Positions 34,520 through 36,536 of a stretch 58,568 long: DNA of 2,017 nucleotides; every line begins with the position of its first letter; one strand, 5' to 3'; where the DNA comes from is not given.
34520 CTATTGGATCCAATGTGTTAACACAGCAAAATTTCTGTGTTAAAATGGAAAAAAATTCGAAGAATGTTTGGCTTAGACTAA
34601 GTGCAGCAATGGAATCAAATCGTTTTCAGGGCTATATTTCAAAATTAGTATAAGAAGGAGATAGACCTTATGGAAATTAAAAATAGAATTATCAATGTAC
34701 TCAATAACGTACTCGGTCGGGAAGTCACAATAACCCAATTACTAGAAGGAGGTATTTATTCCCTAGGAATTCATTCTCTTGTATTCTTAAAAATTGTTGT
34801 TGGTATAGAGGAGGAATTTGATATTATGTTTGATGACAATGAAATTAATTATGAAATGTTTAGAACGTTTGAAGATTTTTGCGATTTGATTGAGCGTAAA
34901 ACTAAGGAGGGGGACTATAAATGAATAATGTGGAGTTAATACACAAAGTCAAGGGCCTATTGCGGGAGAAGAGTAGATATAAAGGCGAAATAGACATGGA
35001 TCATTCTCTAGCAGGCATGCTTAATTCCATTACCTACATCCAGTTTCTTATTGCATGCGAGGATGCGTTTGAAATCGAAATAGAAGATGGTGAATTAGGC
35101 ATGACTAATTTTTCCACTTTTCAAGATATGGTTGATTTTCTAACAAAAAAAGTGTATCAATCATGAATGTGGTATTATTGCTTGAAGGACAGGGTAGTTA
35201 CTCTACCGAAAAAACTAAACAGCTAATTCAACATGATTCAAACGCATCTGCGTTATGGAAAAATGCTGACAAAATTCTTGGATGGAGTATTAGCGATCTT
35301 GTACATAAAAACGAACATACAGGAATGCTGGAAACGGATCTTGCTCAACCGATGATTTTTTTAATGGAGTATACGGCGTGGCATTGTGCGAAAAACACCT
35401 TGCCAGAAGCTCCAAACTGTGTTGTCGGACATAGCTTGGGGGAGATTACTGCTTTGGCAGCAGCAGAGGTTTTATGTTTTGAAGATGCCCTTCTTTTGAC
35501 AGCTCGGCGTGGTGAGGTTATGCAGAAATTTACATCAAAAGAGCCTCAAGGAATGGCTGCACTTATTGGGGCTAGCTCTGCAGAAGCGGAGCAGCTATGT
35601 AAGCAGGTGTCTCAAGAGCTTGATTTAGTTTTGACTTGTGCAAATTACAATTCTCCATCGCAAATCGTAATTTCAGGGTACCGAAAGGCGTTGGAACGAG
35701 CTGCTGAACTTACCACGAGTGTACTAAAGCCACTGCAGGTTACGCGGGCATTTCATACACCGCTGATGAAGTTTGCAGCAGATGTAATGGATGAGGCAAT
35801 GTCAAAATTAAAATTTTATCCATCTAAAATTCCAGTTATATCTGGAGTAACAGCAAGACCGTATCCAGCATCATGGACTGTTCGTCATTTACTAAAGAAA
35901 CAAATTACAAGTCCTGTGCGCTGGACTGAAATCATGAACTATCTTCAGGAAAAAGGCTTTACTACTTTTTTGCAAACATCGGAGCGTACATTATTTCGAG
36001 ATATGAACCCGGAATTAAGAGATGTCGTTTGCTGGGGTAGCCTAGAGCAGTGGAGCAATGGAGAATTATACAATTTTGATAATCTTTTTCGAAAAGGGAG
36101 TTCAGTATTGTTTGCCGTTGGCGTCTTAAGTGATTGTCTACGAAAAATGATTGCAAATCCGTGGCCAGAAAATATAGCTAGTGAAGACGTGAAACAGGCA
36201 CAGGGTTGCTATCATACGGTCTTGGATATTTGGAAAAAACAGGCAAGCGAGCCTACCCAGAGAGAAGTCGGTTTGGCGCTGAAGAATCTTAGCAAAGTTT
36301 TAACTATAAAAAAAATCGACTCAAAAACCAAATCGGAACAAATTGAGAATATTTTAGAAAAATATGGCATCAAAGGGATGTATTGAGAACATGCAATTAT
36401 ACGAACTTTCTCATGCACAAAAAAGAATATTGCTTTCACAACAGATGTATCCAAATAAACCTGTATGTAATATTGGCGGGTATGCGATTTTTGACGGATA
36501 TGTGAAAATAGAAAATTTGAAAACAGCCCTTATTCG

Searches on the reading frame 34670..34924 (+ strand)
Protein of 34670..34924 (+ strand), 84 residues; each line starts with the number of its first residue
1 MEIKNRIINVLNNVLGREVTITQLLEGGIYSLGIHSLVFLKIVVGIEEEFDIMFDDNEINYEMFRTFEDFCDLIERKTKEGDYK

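Call 8: search_protein_families(library=pfam, proteins=[window:34670-34924:+])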
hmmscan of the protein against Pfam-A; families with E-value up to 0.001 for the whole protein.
window:34670-34924:+ (84 aa): 1 family
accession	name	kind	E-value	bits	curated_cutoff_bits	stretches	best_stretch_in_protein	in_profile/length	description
PF00550.31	PP-binding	-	1.4e-07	32.1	20.8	1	6-74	2-67/67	Phosphopantetheine attachment site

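Call 56: search_protein_families(library=ncbifam, proteins=[window:34670-34921:+], max_evalue=0.00001)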
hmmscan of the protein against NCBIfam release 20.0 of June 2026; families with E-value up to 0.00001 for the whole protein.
window:34670-34921:+ (84 aa): 3 families
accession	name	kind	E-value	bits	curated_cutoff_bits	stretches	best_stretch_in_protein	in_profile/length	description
NF005480.0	PRK07081.1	equivalog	4e-08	33.1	72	1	4-76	2-75/83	acyl carrier protein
NF058660.1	cispen_ACP_AmcB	equivalog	3e-07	30.5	80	1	3-78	2-79/80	cispentacin biosynthesis acyl carrier protein AmcB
NF006031.0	PRK08172.1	equivalog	6e-06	26.8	76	1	1-77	3-77/82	acyl carrier protein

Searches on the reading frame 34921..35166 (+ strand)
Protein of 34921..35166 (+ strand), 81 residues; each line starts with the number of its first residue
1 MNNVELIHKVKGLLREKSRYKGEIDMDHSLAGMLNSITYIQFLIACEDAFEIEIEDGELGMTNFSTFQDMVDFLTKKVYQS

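Call 8: search_protein_families(library=pfam, proteins=[window:34921-35166:+])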
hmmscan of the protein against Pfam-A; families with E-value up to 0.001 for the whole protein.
window:34921-35166:+ (81 aa): 1 family
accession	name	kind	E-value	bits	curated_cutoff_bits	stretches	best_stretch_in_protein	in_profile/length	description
PF00550.31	PP-binding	-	0.00018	22.1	20.8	1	10-74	3-67/67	Phosphopantetheine attachment site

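Call 56: search_protein_families(library=ncbifam, proteins=[window:34921-35163:+], max_evalue=0.00001)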
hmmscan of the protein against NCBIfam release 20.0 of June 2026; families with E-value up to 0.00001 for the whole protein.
window:34921-35163:+ (81 aa): 3 families
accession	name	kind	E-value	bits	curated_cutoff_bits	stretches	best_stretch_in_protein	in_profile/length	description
NF009104.0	PRK12449.1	equivalog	1e-07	31.8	70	1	1-78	1-79/80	acyl carrier protein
NF058660.1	cispen_ACP_AmcB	equivalog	1.1e-06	28.7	80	1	23-76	22-77/80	cispentacin biosynthesis acyl carrier protein AmcB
NF002150.0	PRK00982.1-4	subfamily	1.1e-06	28.7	66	1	1-77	1-78/80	acyl carrier protein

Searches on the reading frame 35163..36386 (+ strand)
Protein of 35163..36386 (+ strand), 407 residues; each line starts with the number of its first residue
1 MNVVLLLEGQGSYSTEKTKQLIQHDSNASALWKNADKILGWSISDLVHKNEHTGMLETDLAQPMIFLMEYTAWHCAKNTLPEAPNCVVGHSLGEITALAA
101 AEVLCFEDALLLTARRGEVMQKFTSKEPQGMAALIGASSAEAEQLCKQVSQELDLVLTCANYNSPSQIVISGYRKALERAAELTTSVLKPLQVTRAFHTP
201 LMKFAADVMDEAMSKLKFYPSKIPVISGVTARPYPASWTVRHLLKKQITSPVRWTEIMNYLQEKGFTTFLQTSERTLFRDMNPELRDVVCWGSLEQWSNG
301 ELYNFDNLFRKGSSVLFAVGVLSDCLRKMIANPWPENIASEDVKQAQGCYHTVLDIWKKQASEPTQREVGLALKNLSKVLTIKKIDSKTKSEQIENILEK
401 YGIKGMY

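Call 3: search_protein_families(library=pfam, proteins=[window:35163-36386:+], max_evalue=0.001)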
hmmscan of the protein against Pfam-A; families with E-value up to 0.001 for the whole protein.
window:35163-36386:+ (407 aa): 1 family
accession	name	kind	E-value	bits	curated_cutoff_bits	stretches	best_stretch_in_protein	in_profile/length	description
PF00698.26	Acyl_transf_1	-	4.1e-28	99.2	32.7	1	8-273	5-266/319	Acyl transferase domain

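Call 10: find_encoding_contigs(protein=window:35163-36386:+, flank=10000, max_places=6)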
Protein window:35163-36386:+ (407 aa): 1 contig read that carries it; 1 place shown.
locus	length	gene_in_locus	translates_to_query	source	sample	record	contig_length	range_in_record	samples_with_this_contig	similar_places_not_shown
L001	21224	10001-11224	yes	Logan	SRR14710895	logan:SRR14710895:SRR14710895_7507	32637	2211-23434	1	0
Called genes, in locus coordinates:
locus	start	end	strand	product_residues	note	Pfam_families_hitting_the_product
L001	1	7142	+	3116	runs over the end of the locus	?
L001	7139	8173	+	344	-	PF02784:Orn_Arg_deC_N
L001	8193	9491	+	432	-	PF00155:Aminotran_1_2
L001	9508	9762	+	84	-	PF00550:PP-binding (weak)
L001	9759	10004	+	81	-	-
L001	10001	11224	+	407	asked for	PF00698:Acyl_transf_1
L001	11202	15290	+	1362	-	PF00668:Condensation, PF00501:AMP-binding, PF00550:PP-binding (weak)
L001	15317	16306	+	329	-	PF14399:BtrH_N (weak)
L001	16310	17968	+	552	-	PF20706:GT4-conflict (weak), PF00534:Glycos_transf_1, PF13692:Glyco_trans_1_4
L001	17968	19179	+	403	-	PF00144:Beta-lactamase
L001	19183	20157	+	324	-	PF13529:Peptidase_C39_2 (weak), PF14399:BtrH_N (weak)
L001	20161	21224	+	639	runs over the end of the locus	PF16861:Carbam_trans_C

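Call 11: search_protein_families(library=ncbifam, proteins=[window:35163-36386:+])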
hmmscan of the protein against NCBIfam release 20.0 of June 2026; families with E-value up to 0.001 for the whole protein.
window:35163-36386:+ (407 aa): 8 families
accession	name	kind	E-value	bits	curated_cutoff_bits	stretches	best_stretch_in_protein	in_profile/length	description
TIGR00128.1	fabD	equivalog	2.1e-63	214.5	260.9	1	3-270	3-271/290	ACP S-malonyltransferase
TIGR03131.1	malonate_mdcH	equivalog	2.6e-52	178.1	297.9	1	4-270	2-260/297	malonate decarboxylase subunit epsilon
NF045894.1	PKS_plus_SDR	equivalog_domain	4.7e-36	123.9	1740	1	3-282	532-811/1515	type I polyketide synthase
TIGR02813.1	omega_3_PfaA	subfamily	7.7e-24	82.6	1010.1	1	49-271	641-865/2582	polyketide-type polyunsaturated fatty acid synthase PfaA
NF037940.1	PKS_MbtD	equivalog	4.1e-15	54.9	1150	1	83-273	175-361/978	mycobactin polyketide synthase MbtD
NF040607.1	mycolic_Pks13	equivalog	2.7e-13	48.3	2100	1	4-273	666-941/1680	polyketide synthase Pks13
NF037941.1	PKS_NbtC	equivalog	3.3e-10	38.6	1150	1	79-233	176-331/1027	nocobactin polyketide synthase NbtC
NF041183.1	Pks2_ls1_myc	equivalog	2.1e-08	31.5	2400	1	5-269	535-797/2086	sulfolipid-1 biosynthesis phthioceranic/hydroxyphthioceranic acid synthase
